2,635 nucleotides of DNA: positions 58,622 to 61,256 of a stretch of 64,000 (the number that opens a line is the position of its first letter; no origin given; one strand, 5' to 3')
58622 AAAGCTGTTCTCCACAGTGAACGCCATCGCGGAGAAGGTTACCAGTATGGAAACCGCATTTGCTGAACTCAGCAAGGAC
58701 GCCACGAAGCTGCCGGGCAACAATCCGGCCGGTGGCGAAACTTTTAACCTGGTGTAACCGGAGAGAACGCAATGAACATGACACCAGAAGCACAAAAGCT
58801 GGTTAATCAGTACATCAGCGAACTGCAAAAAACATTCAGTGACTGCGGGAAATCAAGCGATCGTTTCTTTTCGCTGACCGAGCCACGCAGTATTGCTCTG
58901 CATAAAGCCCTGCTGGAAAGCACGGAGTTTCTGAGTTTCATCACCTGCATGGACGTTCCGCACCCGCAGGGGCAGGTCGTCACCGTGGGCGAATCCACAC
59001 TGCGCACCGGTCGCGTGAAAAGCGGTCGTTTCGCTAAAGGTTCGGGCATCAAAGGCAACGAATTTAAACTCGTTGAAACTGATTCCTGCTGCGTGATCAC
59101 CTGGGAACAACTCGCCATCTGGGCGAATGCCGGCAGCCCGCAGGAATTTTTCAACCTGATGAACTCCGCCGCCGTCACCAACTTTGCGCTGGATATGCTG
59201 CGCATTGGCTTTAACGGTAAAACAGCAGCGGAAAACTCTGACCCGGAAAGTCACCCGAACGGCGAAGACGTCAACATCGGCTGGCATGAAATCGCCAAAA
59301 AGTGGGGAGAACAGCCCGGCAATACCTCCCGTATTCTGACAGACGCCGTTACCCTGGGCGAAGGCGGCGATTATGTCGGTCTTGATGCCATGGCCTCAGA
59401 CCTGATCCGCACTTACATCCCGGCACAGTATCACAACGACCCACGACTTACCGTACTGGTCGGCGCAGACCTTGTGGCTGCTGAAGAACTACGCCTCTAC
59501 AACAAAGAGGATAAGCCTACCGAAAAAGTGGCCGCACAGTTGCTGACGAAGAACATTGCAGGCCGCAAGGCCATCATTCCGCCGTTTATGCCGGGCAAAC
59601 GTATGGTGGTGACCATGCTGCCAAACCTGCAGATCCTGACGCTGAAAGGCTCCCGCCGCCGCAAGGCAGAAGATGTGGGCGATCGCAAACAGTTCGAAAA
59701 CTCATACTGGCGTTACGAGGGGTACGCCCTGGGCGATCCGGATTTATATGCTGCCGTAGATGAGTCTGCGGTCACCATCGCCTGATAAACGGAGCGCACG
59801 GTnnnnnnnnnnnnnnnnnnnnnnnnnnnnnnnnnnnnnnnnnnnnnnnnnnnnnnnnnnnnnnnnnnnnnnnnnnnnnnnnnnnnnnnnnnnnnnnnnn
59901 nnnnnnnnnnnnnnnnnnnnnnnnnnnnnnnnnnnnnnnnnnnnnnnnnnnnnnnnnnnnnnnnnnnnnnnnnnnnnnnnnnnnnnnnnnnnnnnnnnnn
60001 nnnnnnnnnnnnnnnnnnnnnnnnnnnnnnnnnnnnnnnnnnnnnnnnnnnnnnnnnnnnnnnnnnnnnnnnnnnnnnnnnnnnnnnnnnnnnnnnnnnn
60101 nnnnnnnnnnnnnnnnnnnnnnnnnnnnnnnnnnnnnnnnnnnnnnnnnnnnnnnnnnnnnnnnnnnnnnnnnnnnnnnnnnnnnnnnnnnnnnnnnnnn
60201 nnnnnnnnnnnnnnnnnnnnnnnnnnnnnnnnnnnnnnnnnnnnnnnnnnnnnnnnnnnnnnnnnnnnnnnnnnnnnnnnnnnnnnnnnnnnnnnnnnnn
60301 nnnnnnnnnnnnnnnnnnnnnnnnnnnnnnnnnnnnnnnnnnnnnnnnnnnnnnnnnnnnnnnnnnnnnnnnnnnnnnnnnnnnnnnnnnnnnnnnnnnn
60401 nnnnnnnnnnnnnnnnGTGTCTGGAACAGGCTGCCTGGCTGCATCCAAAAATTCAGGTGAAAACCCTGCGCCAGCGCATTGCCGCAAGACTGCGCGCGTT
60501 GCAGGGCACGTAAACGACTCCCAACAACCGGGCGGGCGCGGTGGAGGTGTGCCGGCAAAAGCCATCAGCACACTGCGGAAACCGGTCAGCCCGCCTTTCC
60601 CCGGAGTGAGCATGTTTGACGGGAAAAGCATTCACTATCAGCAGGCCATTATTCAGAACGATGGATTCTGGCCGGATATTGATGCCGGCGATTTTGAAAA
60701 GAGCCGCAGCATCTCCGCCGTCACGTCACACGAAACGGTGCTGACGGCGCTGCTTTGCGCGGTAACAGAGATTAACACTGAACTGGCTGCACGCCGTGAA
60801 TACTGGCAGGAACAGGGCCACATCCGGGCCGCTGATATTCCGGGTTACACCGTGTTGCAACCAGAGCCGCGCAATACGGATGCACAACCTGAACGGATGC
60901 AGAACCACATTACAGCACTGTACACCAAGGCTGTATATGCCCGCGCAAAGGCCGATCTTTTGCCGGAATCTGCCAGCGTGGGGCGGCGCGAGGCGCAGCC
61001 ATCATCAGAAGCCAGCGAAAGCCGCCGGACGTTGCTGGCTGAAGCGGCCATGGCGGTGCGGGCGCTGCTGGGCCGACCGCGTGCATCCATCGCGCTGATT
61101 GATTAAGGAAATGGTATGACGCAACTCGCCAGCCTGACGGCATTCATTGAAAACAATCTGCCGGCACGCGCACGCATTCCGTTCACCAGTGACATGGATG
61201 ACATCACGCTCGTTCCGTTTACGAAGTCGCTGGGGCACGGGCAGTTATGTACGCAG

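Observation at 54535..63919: Late region: P2-type head module followed directly by tail genes with no lysis cassette after L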

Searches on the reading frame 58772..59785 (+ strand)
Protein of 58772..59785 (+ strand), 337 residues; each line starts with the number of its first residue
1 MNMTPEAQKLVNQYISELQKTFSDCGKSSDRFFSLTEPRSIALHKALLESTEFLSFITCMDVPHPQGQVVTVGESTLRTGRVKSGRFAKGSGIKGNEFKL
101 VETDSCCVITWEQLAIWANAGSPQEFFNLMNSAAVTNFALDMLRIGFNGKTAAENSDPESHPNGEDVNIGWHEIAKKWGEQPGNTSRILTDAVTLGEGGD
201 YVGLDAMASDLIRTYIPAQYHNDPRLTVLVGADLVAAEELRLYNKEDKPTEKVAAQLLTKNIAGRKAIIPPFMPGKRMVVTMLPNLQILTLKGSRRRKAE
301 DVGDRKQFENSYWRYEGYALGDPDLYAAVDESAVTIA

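Call 3: search_protein_families(library=phrogs, proteins=[window:58772-59785:+], max_evalue=0.001)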
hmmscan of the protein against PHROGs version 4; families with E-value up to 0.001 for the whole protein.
window:58772-59785:+ (337 aa): 3 families
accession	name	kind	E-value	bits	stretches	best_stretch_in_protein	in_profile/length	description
phrog_70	-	head and packaging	2.3e-104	350.3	1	3-336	1-338/345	major head protein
phrog_8979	-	unknown function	1.9e-09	38.7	1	43-175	41-174/180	-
phrog_14867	-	head and packaging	2.2e-06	28.4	1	244-310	6-74/101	major head protein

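Call 4: search_protein_families(library=pfam, proteins=[window:58772-59785:+], max_evalue=0.001)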
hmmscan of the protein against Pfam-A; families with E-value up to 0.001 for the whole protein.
window:58772-59785:+ (337 aa): 1 family
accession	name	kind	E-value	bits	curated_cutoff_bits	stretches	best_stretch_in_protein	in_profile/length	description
PF05125.18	Phage_cap_P2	-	6.9e-83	278.9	27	1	12-330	3-325/327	Phage major capsid protein, P2 family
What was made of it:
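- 58772..59785 (+): Major capsid protein, P2 family (gpN homologue). PF05125, 6.9e-83 (call 4).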

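Call 8: search_dna_similar(query=window:58772-59785:+, collection=phages, mode=protein, max_rows=25)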
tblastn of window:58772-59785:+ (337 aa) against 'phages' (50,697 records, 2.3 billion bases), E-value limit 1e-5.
Records with a match: 508; places in all: 510; records where one place covers at least 80% of the query: 465.
Best place of each record, by identity: <60% 508.
By first word of the organism name: Klebsiella 82; Burkholderia 80; Escherichia 61; Ralstonia 52; Yersinia 46; Vibrio 31; Salmonella 30; Peduovirus 19; Enterobacteria 18; Pseudomonas 17; and 26 more.
By host as written in the record: Klebsiella pneumoniae 55; - 54; Ralstonia solanacearum 45; Escherichia coli 35; Burkholderia pseudomallei 31; Yersinia pestis EV76-CN 26; Burkholderia sp. 20; Yersinia enterocolitica 10; and 138 more.
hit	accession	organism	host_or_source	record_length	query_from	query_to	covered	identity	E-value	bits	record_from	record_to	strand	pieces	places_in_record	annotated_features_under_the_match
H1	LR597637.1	Escherichia phage ESSI2_ev239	-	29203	1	336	100%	58.3%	1e-123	396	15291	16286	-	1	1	Phage major capsid protein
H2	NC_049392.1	Escherichia phage ESSI2_ev239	-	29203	1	336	100%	58.3%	1e-123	396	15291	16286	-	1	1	major capsid protein, P2 family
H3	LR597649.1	Escherichia phage ESSI2_ev015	-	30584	1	336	100%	58.2%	4e-123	395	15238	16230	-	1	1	Phage major capsid protein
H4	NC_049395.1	Escherichia phage ESSI2_ev015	-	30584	1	336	100%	58.2%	4e-123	395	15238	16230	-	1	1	major capsid protein, P2 family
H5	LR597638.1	Escherichia phage ESSI2_ev040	-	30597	1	336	100%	58.2%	4e-123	395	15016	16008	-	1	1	Phage major capsid protein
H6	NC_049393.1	Escherichia phage ESSI2_ev040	-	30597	1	336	100%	58.2%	4e-123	395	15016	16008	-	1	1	major capsid protein, P2 family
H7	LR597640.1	Escherichia phage ESSI2_ev129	-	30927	1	336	100%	58.2%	3e-122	392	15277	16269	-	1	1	Phage major capsid protein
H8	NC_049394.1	Escherichia phage ESSI2_ev129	-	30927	1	336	100%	58.2%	3e-122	392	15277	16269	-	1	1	major capsid protein, P2 family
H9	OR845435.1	Escherichia phage ECO95 1-6-1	Escherichia coli O157:H7 ATCC 43895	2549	1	336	100%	58.2%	9e-128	390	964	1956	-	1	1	record has no annotation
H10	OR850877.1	Salmonella phage S.Kent 1-2-1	Salmonella enterica subsp. enterica ...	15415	1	336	100%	58.2%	2e-121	390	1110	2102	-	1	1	record has no annotation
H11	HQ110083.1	Cronobacter phage ESSI-2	Cronobacter sakazakii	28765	1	336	100%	58.1%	2e-123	395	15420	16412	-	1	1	major capsid protein | hypothetical protein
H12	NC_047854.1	Cronobacter phage ESSI-2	Cronobacter sakazakii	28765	1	336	100%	58.1%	2e-123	395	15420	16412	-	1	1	major capsid protein, P2 family | hypothetical protein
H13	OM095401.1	Yersinia phage vB_YenM_324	Yersinia enterocolitica 324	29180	1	337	100%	57.2%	4e-124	397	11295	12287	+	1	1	major capsid protein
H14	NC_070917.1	Yersinia phage vB_YenM_324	Yersinia enterocolitica 324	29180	1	337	100%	57.2%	4e-124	397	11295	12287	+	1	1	major capsid protein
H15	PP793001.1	Pseudoalteromonas phage vB_Psp_PY3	Pseudoalteromonas sp. YM1-2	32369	1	336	100%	49.1%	1e-98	324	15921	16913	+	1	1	major capsid protein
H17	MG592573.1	Vibrio phage 1.202.O._10N.222.45.E8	Vibrio cyclitrophicus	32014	1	334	99%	49.1%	2e-93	309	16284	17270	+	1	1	P2 family major capsid protein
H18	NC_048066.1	Vibrio phage 1.202.O._10N.222.45.E8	Vibrio cyclitrophicus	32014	1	334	99%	49.1%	2e-93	309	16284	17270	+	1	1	major capsid protein, P2 family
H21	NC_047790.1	Pseudoalteromonas phage C5a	Pseudoalteromonas sp. RHS-str. 402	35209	1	336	100%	48.5%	6e-98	322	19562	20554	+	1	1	major capsid protein, P2 family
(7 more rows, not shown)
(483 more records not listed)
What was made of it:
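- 58772..59785 (+): The best phage matches are ESSI-2 and YenM324 at 57-58% (call 8).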

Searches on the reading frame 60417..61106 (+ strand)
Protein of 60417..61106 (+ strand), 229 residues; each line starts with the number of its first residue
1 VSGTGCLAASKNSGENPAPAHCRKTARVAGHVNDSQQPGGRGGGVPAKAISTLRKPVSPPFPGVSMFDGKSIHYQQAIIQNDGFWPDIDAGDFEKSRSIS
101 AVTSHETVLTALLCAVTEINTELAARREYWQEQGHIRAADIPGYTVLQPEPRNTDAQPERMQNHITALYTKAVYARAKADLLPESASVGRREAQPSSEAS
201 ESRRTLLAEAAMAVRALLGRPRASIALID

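Call 3: search_protein_families(library=phrogs, proteins=[window:60417-61106:+], max_evalue=0.001)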
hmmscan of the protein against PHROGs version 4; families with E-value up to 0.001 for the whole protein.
window:60417-61106:+ (229 aa): 1 family
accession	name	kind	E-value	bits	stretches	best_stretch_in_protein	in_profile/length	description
phrog_71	-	connector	1.6e-35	123.2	1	66-228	4-158/158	head-tail adaptor Ad1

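Call 4: search_protein_families(library=pfam, proteins=[window:60417-61106:+], max_evalue=0.001)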
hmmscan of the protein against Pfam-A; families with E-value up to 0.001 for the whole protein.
window:60417-61106:+ (229 aa): 1 family
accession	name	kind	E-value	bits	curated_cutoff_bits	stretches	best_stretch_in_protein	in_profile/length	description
PF05926.16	Phage_GPL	-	7.7e-27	94.4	27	1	79-228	1-139/139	Phage head completion protein (GPL)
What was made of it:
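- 60612..61106 (+): Head completion/head-tail adaptor (gpL homologue). PF05926, 7.7e-27; phrog_71 (calls 3, 4).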
